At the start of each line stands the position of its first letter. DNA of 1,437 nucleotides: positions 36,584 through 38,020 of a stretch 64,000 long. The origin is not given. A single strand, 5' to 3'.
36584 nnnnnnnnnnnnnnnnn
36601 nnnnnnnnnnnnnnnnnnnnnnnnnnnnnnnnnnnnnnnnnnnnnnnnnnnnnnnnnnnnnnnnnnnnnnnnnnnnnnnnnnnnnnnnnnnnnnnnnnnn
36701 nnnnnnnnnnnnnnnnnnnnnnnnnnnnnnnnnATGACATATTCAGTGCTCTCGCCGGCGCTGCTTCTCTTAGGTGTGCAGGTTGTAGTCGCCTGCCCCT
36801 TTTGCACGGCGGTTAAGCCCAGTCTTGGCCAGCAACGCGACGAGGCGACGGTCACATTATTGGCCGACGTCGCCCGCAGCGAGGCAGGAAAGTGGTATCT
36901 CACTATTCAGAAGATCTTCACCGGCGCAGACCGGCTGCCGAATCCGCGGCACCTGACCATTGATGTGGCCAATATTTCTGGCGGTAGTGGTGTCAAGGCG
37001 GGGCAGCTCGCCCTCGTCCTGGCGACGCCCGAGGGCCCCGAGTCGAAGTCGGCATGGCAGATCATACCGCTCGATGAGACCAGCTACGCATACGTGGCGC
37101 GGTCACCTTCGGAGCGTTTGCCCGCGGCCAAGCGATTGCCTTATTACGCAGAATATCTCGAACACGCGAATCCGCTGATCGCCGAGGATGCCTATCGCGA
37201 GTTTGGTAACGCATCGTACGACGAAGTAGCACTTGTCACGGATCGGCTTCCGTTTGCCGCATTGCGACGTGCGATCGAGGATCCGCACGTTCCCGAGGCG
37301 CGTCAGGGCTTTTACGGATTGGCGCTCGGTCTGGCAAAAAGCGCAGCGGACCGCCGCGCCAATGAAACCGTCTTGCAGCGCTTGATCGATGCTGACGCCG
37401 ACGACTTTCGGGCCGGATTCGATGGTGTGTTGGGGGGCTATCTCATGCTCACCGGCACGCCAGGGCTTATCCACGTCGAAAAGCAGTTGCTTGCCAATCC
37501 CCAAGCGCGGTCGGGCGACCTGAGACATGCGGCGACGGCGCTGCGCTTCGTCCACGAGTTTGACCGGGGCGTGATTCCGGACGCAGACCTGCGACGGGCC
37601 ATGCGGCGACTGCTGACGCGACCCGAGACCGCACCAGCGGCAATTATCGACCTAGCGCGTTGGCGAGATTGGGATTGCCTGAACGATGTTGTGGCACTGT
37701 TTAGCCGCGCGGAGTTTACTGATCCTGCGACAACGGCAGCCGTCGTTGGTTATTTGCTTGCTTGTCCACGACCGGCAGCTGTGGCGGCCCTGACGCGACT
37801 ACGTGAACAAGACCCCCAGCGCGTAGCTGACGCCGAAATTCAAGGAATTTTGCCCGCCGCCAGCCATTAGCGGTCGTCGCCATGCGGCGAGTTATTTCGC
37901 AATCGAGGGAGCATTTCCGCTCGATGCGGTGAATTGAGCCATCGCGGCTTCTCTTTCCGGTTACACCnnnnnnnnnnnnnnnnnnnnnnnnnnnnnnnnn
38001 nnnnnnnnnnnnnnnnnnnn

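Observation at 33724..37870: Paralogous secreted proteins whose mature N-terminus begins C-P-F-C, flanking the DUF3299-like pair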

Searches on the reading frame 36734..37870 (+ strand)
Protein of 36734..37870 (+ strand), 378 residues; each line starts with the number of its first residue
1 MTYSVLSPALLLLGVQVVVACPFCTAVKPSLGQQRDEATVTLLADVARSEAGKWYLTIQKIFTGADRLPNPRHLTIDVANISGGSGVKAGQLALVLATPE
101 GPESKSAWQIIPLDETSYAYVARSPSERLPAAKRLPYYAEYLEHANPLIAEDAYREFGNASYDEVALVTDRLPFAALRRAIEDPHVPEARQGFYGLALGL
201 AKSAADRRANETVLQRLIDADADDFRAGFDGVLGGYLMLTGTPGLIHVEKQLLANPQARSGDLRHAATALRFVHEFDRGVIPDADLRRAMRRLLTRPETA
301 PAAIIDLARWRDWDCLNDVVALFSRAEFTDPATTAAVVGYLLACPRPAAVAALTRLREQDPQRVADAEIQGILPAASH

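Call 3: search_protein_families(library=pfam, proteins=[window:36734-37870:+], max_evalue=1)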
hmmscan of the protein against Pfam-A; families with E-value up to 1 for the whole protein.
window:36734-37870:+ (378 aa): 2 families
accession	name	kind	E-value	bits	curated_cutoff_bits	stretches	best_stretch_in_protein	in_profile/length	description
PF13646.12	HEAT_2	-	0.00053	20.6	27.7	1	297-367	14-82/88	HEAT repeats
PF18286.6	T3SS_ExsE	-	0.048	14.1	27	1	187-221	3-37/46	Type III secretion system ExsE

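Call 5: search_protein_families(library=ncbifam, proteins=[window:36734-37870:+], max_evalue=0.1)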
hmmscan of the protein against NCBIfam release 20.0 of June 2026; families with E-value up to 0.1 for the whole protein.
window:36734-37870:+ (378 aa): 0 families

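Call 6: find_homologous_proteins(query=window:36734-37870:+)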
Query window:36734-37870:+ (378 aa): 440 proteins with E <= 0.001 among 8000 candidates; the best 120 are listed.
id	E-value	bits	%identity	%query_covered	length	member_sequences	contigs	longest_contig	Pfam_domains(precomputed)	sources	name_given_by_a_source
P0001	5.5e-246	833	100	100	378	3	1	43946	-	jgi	jgi:hypothetical protein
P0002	8.2e-206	701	84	100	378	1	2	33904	-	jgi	jgi:hypothetical protein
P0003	2.3e-152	525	62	100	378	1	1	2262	-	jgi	jgi:hypothetical protein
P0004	2.7e-149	515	63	100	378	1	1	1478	-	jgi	jgi:hypothetical protein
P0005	4.3e-145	502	61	100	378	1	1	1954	-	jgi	-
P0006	2.3e-142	493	62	94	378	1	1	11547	-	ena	-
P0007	2.3e-139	483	61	100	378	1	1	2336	-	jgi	jgi:hypothetical protein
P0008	2.3e-137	476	61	99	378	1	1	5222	-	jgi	jgi:hypothetical protein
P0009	7.7e-134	465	60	95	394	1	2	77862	-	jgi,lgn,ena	-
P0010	1.1e-130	454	60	94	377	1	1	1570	-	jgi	jgi:hypothetical protein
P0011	1.2e-130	454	58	99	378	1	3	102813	-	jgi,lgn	-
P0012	3.2e-130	453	58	95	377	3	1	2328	-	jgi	jgi:hypothetical protein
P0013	8.0e-130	451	60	92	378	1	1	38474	-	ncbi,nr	ncbi:MAG: hypothetical protein HYX69_05355 [Planctomycetia bacterium]|nr:hypothetical protein [Planc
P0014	2.7e-129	450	59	92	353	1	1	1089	-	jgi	jgi:hypothetical protein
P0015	3.2e-129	449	58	94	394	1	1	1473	-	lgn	-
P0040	8.6e-99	349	50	92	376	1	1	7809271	-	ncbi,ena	-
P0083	2.6e-93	331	48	93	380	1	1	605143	-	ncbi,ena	-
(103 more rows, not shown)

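Call 16: find_encoding_contigs(protein=P0040, flank=10000, max_places=2)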
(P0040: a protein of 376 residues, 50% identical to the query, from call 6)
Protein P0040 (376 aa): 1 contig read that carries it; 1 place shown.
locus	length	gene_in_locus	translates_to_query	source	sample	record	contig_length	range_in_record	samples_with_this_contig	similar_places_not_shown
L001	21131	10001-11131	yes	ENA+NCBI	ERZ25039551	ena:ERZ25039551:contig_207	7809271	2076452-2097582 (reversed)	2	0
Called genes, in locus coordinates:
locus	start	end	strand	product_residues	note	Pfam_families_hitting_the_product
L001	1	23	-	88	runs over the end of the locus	PF00364:Biotin_lipoyl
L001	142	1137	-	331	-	PF16881:LIAS_N (weak), PF04055:Radical_SAM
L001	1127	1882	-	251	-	PF21948:LplA-B_cat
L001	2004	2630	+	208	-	PF01668:SmpB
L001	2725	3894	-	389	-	PF01609:DDE_Tnp_1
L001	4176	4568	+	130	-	PF01042:Ribonuc_L-PSP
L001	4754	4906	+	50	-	-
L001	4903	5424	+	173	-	PF00005:ABC_tran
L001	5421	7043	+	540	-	PF12704:MacB_PCD, PF02687:FtsX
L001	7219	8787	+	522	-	-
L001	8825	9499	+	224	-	PF13828:DUF4190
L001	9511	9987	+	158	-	PF11736:DUF3299 (weak)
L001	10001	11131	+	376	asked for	-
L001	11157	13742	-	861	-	-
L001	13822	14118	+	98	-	-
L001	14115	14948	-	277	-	-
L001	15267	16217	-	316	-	PF00389:2-Hacid_dh, PF02826:2-Hacid_dh_C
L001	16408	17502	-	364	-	PF07607:DUF1570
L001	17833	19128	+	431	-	-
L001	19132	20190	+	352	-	PF13145:Rotamase_2, PF13616:Rotamase_3, PF00639:Rotamase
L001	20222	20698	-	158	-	-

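Call 17: find_encoding_contigs(protein=P0083, flank=10000, max_places=2)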
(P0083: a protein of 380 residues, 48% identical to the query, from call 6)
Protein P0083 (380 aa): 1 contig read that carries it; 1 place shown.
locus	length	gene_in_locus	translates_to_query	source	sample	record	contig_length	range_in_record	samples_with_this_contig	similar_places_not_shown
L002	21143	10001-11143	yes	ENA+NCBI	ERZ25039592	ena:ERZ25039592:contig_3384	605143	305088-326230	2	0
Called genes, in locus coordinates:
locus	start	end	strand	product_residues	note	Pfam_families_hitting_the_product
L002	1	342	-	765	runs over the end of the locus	PF02922:CBM_48, PF00128:Alpha-amylase (weak), PF21331:Isoamylase_C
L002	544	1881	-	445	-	PF02897:Peptidase_S9_N, PF00326:Peptidase_S9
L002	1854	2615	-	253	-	PF02897:Peptidase_S9_N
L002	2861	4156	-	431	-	PF00391:PEP-utilizers, PF02896:PEP-utilizers_C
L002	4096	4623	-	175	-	PF05524:PEP-utilisers_N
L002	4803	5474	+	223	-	PF00005:ABC_tran, PF13304:AAA_21 (faint)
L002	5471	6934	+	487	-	PF12704:MacB_PCD, PF02687:FtsX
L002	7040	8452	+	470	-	PF13646:HEAT_2 (faint)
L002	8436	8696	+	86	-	-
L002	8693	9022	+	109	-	PF13828:DUF4190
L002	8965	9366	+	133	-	-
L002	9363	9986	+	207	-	-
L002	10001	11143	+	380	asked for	-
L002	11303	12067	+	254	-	PF13472:Lipase_GDSL_2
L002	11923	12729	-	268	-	-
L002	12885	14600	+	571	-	PF23500:DUF7133, PF13646:HEAT_2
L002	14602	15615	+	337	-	-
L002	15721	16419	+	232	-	-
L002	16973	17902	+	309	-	-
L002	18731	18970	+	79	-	-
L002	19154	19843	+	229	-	PF00884:Sulfatase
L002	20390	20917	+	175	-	PF01261:AP_endonuc_2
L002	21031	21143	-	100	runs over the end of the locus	-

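Call 26: search_solved_structures(query=A1, max_evalue=1)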
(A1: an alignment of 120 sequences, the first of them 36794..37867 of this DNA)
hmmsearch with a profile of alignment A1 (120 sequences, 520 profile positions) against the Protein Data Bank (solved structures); distinct sequences matched with E-value up to 1: 1.
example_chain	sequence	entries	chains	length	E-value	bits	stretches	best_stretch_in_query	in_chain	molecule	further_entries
1lu4_A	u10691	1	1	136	0.028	16.6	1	27-56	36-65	SOLUBLE SECRETED ANTIGEN MPT53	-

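Call 27: search_solved_structures(query=A1, max_evalue=10, show_alignments=3)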
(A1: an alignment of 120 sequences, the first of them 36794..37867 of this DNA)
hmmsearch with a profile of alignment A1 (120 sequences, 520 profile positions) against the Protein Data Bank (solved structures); distinct sequences matched with E-value up to 10: 4.
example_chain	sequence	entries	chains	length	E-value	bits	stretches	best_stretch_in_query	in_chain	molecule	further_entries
1lu4_A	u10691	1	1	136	0.028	16.6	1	27-56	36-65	SOLUBLE SECRETED ANTIGEN MPT53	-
3d4m_A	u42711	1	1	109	1.8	10.5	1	21-60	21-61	Glutaredoxin-2, mitochondrial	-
29vf_O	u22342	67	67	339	2.8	9.9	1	375-442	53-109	TATA-box-binding protein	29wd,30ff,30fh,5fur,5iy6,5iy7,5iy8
6hiv_BB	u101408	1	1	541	4.2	9.4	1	393-463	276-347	mL68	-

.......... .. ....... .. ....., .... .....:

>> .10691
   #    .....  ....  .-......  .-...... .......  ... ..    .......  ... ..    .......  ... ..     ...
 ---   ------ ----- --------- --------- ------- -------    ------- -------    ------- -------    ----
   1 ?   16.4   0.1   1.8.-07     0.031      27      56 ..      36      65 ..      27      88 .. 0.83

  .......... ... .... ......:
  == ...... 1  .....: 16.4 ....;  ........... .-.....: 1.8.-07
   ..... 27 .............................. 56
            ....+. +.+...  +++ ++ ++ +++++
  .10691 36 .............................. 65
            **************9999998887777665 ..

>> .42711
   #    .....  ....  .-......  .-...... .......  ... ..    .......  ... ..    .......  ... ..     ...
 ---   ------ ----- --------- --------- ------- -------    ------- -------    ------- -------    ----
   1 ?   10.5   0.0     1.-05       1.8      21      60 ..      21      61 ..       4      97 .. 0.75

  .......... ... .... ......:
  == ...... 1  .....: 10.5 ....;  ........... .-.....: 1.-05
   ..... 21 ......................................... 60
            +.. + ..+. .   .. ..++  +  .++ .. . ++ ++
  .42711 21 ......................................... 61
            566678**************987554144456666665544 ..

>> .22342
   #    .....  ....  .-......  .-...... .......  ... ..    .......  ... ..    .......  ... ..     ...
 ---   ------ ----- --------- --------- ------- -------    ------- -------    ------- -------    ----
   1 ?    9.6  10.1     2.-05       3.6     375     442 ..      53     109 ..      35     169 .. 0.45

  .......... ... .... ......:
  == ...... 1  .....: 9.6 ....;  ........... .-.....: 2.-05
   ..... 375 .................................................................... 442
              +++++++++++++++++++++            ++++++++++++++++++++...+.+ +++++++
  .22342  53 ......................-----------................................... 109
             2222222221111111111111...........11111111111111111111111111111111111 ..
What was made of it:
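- Closest known: CPFC/CPYC active sites of thioredoxin-fold oxidoreductases. Same: An identical tetrapeptide and, in the B subfamily, the same downstream A..P.L.Q spacing (call 27).
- A profile search found a local match to M. tuberculosis DsbE/MPT53 (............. against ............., E 0.03; call 27). The local profile match to Mtb DsbE/MPT53 includes the downstream A..P.L.Q spacing (E 0.03, call 27).
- Tried and rejected: The DsbE match is local only (call 27).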

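Call 28: predict_structure(alignment_id=A1)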
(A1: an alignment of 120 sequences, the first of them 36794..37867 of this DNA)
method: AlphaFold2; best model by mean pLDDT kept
length: 358 residues; sequences in the alignment: 120
mean_pLDDT: 94.1   pTM: 0.90
mean pLDDT of the five models: 94.1, 94.0, 93.8, 93.8, 93.2
residues with pLDDT >= 90: 320; 70-90: 27; 50-70: 7; < 50: 4
segments of 3 or more residues with pLDDT < 50: 355-358
pLDDT, mean of each block of 10 residues (from residue 1): 77 96 97 97 96 96 90 96 89 98 96 97 96 96 95 97 92 96 98 97 84 98 98 96 96 92 98 98 97 98 97 97 98 98 95 48
secondary structure, 60 per line:
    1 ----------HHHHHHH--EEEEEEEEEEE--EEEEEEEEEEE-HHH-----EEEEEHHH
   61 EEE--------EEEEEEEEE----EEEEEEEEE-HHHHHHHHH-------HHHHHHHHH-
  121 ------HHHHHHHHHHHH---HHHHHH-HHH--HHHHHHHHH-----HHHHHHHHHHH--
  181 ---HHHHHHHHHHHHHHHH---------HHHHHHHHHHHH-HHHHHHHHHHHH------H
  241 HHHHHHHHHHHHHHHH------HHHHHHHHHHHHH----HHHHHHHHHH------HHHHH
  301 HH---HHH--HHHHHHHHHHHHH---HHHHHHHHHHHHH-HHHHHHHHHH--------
elements in order: H11-17 E20-30 E33-43 E53-57 E61-63 E72-80 E85-93 H95-103 H111-119 H127-138 H142-147 H154-162 H168-178 H184-199 H209-220 H222-233 H240-256 H263-275 H280-289 H296-302 H311-323 H327-339 H341-350
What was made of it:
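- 37109..37870 (+): Paralog B HEAT-repeat solenoid with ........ (37649-37672) and the third, semi-conserved Cys (LLACPRP, 37754-37774). AF2 secondary structure (call 28).
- On HEAT-repeat proteins (Pfam HEAT_2): AF2 gives 15 helices after residue 105 (call 28).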

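Call 55: search_protein_representatives(alignment_id=A1)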
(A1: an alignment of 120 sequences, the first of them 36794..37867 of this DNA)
Query: 120 sequences, 520 profile positions. Proteins with E-value up to 0.001 (for the whole library): 3055; up to 1e-10: 2379; up to 1e-30: 1405. The best 150 are listed.
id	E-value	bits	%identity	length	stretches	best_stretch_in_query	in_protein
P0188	1.9e-179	614.4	-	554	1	9-515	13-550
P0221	2.7e-166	571.0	-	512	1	8-515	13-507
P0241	3.0e-166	570.8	-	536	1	5-517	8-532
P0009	1.4e-163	562.0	-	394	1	6-376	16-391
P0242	5.4e-162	556.8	-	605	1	6-517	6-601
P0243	2.0e-161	554.9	-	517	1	8-516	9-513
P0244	7.2e-160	549.8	-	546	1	1-515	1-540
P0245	7.5e-160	549.7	-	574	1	11-480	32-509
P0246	2.4e-158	544.8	-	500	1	8-438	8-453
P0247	1.8e-157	541.8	-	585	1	5-472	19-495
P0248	2.6e-156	538.0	-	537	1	9-508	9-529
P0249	6.5e-156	536.7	-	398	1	8-381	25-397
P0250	4.8e-155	533.8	-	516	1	8-516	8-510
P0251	6.8e-155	533.4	-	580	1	10-479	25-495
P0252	3.9e-153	527.5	-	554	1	7-489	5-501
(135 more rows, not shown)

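Call 59: find_related_loci(query=A1, collection=genome_contigs, flank=8000)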
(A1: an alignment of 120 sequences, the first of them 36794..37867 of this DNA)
Query A1 (358 aa) in genome_contigs; peptide patterns used: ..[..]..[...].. (x = any residue, [..] = any of these).
600 stretches matched a pattern (row limit reached: there are more); 573 encode a relative of the query (tblastn E <= 1e-3); the best 80 are kept; 80 distinct loci.
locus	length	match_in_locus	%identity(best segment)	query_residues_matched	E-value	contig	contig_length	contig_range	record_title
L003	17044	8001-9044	60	1-348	4e-135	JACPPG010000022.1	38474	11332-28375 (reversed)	MAG: Planctomycetia bacterium isolate NC_groundwater_621_Pr5_B-0.1um_65_48 alan_book_18_scaffold_7146, whole genome shot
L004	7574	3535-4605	58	1-357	1e-121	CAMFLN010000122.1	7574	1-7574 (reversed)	MAG: uncultured Planctomycetaceae bacterium isolate SRR12456171_bin.23_metaWRAP_v1.3_MAG genome assembly, contig: ERZ122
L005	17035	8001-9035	52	1-348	4e-104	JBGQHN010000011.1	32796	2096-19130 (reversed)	MAG: Planctomycetia bacterium isolate OBJ2_061818_070_71 k141_902378_length_32796_cov_10.4622, whole genome shotgun sequ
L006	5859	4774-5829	48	1-348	8e-97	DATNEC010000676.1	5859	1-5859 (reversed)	MAG TPA_asm: Pirellulales bacterium isolate SMAG_U11258 k141_853949, whole genome shotgun sequence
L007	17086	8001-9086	47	1-356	9e-96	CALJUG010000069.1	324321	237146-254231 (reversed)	MAG TPA_asm: uncultured bacterium isolate SRR7515932_bin.73_CONCOCT_v1.1_MAG genome assembly, contig: ERZ869940.15, whol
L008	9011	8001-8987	51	1-325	9e-96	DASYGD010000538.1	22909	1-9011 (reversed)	MAG TPA_asm: Pirellulales bacterium isolate SMAG_U4204 k141_414010, whole genome shotgun sequence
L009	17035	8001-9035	47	1-348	2e-94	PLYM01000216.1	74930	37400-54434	MAG: Planctomycetaceae bacterium isolate palsa_1355 73.20120700_P3D.270_contig_16468, whole genome shotgun sequence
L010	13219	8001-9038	46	1-350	3e-94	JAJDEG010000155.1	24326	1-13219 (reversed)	MAG: Planctomycetota bacterium isolate OFTM264 OFTM264_154, whole genome shotgun sequence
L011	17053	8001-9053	49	1-348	2e-90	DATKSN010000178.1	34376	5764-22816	MAG TPA_asm: Pirellulales bacterium isolate SMAG_U14055 k141_783728, whole genome shotgun sequence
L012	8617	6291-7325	50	1-348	5e-90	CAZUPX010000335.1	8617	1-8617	MAG TPA_asm: uncultured Planctomycetaceae bacterium isolate binchicken_co165_115 genome assembly, contig: k141_2868505,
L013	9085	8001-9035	44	1-350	1e-88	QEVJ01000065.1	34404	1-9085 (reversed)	MAG: Planctomycetota bacterium isolate PLA5 J3_scaffold_1168, whole genome shotgun sequence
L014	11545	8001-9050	47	1-348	5e-88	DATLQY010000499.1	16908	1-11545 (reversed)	MAG TPA_asm: Pirellulales bacterium isolate SMAG_U13890 k141_690586, whole genome shotgun sequence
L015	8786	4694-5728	49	1-348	5e-87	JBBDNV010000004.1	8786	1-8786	MAG: Pirellulales bacterium isolate LejiaB_63_21 Lejia_B_10303_length_8786_cov_11, whole genome shotgun sequence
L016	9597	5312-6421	43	1-348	2e-85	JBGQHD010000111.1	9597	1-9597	MAG: Planctomycetia bacterium isolate OBJ2_061818_090_11 k141_869834_length_9597_cov_11.0000, whole genome shotgun seque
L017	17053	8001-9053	44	1-348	3e-85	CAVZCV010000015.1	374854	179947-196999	MAG: Pirellulales bacterium isolate MFD00822.bin.1.89 genome assembly, contig: contig_46217, whole genome shotgun sequen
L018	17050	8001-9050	47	1-342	6e-83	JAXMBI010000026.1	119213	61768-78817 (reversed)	MAG: Pirellulales bacterium isolate STL-PLA32 C1.299.fa-26, whole genome shotgun sequence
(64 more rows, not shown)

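Call 74: search_protein_families(library=pfam, proteins=[L011:2818-4680:+, L011:4593-5579:+, L011:5611-6480:+, L011:6780-7901:+, L018:3351-6989:+, L018:9097-10851:+, L016:3250-4995:+, L016:6304-9396:+, L011:9179-10108:-, L011:10105-11346:-], max_evalue=0.001)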
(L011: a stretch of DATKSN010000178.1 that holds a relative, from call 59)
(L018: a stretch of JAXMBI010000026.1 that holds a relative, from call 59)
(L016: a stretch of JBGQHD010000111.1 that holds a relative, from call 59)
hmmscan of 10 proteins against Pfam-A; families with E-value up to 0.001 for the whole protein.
L011:2818-4680:+ (621 aa): 1 family
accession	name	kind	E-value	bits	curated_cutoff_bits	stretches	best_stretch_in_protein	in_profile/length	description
PF02554.20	CstA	-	7.1e-125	418.3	27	2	17-395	8-356/560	Carbon starvation protein CstA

L011:4593-5579:+ (329 aa): 0 families

L011:5611-6480:+ (290 aa): 1 family
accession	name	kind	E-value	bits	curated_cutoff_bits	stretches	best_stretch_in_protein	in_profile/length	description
PF06439.18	3keto-disac_hyd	-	2.5e-31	109.6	26.8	1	55-288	1-187/187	3-keto-disaccharide hydrolase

L011:6780-7901:+ (374 aa): 1 family
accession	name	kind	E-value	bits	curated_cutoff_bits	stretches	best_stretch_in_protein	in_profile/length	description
PF00180.25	Iso_dh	-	9.9e-91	305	27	1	25-364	2-346/348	Isocitrate/isopropylmalate dehydrogenase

L018:3351-6989:+ (1213 aa): 3 families
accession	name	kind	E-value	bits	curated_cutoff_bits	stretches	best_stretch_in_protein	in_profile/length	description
PF23500.1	DUF7133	-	6e-79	266.6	27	2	104-314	2-210/385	Domain of unknown function (DUF7133)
PF13646.12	HEAT_2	-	1.5e-18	67.3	27.7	3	534-611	2-77/88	HEAT repeats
PF02985.28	HEAT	-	3.9e-08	33.3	23.5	0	567-592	2-27/31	HEAT repeat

L018:9097-10851:+ (585 aa): 3 families
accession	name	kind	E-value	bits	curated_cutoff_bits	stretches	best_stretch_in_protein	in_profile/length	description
PF00916.26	Sulfate_transp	-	2.7e-97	326.4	23.2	1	43-407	3-379/380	Sulfate permease family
PF01740.26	STAS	-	5.7e-14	52.2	22.6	1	462-555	4-96/106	STAS domain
PF13466.11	STAS_2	-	1e-06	29.3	29.2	1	492-552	18-79/80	STAS domain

L016:3250-4995:+ (582 aa): 3 families
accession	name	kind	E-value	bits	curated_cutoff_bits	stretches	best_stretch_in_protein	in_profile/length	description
PF12146.15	Hydrolase_4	-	1e-18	68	27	1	338-435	3-103/239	Serine aminopeptidase, S33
PF00561.26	Abhydrolase_1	-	7.2e-14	52.5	25.8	1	341-441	2-102/245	alpha/beta hydrolase fold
PF12697.13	Abhydrolase_6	-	1e-13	52.9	26.3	1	342-457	1-109/217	Alpha/beta hydrolase family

L016:6304-9396:+ (1031 aa): 15 families
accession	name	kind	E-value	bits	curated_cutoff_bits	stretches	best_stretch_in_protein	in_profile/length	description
PF17760.6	UvrA_inter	-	2.9e-36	124.1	23.3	1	213-319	1-107/109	UvrA interaction domain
PF00005.33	ABC_tran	-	2.6e-18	67.4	25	2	896-951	85-137/137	ABC transporter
PF17755.6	UvrA_DNA-bind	-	4.7e-12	46.6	23.2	1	396-488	1-108/110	UvrA DNA-binding domain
PF02463.25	SMC_N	-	2.2e-11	44.1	40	0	919-994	136-211/220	RecF/RecN/SMC N terminal domain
PF13191.12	AAA_16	-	1.7e-10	42.1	32.6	0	725-767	25-73/167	AAA ATPase domain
PF20703.3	nSTAND1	-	3.5e-08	33.9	27.1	0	95-124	21-50/379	Novel STAND NTPase 1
PF13304.12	AAA_21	-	1.4e-07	32.3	27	0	926-977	243-295/304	AAA domain, putative AbiEii toxin, Type IV TA system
PF13555.12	AAA_29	-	3.1e-07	30.5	27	0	101-123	16-38/61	P-loop containing region of AAA domain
PF13476.12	AAA_23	-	1.8e-05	25.9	27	0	87-123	2-35/201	AAA domain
PF03193.22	RsgA_GTPase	-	1.8e-05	25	30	0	705-746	88-128/174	RsgA GTPase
PF13401.12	AAA_22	-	0.00029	21.6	27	0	107-124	5-22/130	AAA domain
PF25199.1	nSTAND_NTPase5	-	0.0003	21.1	34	0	106-121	40-55/145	Novel STAND NTPase 5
PF20720.3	nSTAND3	-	0.00039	20.6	27.2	0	106-128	16-38/155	Novel STAND NTPase 3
PF13175.12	AAA_15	-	0.0009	19.4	32.1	0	940-977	328-365/374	AAA ATPase domain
PF12399.14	BCA_ABC_TP_C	-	0.00091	19.2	25.5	0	661-674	1-14/27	Branched-chain amino acid ATP-binding cassette transporter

L011:9179-10108:- (310 aa): 0 families

L011:10105-11346:- (414 aa): 0 families
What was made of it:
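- Tried and rejected: They sit beside CstA, an isocitrate/isopropylmalate dehydrogenase-family gene, UvrA and SulP, which are housekeeping genes with no functional hint (call 74).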
